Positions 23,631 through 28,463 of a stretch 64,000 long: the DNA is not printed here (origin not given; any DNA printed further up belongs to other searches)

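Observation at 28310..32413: GAF-like / PqqD-like / M50-protease membrane-fusion triad welded onto the 3' end of a T1SS-adhesin operon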

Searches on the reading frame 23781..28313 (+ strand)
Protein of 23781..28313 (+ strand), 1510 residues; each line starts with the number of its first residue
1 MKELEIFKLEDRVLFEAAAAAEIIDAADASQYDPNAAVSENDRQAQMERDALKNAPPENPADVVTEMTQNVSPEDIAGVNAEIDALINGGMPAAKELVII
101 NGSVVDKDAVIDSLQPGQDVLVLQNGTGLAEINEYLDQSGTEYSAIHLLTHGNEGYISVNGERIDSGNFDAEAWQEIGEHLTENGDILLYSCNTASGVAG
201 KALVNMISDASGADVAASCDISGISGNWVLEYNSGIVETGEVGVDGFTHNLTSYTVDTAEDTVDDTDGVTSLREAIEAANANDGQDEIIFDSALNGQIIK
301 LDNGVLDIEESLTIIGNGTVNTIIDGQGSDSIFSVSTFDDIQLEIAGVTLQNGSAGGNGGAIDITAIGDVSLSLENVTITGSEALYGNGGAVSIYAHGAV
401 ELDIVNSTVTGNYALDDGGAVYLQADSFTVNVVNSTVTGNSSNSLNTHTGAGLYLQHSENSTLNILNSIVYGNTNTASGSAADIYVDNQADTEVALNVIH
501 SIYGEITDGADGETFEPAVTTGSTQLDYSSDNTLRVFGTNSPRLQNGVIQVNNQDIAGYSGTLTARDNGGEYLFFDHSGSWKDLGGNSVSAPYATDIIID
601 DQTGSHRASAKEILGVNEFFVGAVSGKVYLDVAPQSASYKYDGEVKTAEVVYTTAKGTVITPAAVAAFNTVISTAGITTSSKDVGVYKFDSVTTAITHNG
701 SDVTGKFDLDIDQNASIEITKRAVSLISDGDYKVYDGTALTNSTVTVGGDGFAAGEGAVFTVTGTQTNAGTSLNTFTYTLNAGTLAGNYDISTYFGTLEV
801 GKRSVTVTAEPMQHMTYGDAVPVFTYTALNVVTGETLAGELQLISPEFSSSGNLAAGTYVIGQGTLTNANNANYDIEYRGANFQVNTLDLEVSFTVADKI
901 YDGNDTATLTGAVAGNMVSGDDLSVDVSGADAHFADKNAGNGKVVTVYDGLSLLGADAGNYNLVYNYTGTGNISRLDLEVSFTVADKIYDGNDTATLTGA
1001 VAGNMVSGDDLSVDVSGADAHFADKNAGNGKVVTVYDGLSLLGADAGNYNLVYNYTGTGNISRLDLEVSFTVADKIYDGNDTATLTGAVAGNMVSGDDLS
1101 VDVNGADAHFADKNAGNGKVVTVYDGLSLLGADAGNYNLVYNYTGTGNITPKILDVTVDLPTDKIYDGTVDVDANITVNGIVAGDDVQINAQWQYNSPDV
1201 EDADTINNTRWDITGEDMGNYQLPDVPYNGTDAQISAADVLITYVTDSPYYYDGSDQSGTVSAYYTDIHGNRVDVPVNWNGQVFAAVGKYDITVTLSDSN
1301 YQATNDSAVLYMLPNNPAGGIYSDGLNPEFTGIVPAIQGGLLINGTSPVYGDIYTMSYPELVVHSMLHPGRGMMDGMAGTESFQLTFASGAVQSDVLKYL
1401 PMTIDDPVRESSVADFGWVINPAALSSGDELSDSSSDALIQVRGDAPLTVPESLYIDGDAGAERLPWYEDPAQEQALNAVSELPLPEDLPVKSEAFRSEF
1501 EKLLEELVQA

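Call 3: search_protein_families(library=pfam, proteins=[window:23781-28313:+], max_evalue=0.01)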
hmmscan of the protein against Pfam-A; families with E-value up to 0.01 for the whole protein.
window:23781-28313:+ (1510 aa): 5 families
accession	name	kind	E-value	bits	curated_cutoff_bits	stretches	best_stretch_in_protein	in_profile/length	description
PF18657.6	YDG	-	2.1e-46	156.5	25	4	982-1053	10-82/85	YDG domain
PF14252.11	DUF4347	-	1.7e-30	106.4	24.6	1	97-239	1-148/164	Domain of unknown function (DUF4347)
PF18676.6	MBG_2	-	2.4e-10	41.3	25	1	805-883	1-71/72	MBG domain (YGX type)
PF00269.25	SASP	-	0.0027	18.1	22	0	898-918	28-48/59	Small, acid-soluble spore proteins, alpha/beta type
PF05433.20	Rick_17kDa_Anti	-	0.0052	17.1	24.2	0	902-918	22-38/43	Glycine zipper 2TM domain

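Call 4: search_protein_families(library=ncbifam, proteins=[window:23781-28313:+], max_evalue=0.01)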
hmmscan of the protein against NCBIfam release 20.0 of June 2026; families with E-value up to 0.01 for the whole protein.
window:23781-28313:+ (1510 aa): 1 family
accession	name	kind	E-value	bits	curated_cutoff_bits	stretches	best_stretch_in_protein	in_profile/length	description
TIGR04214.1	CSLREA_Nterm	domain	4.5e-05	23.2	25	1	254-280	1-27/27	CSLREA domain-containing protein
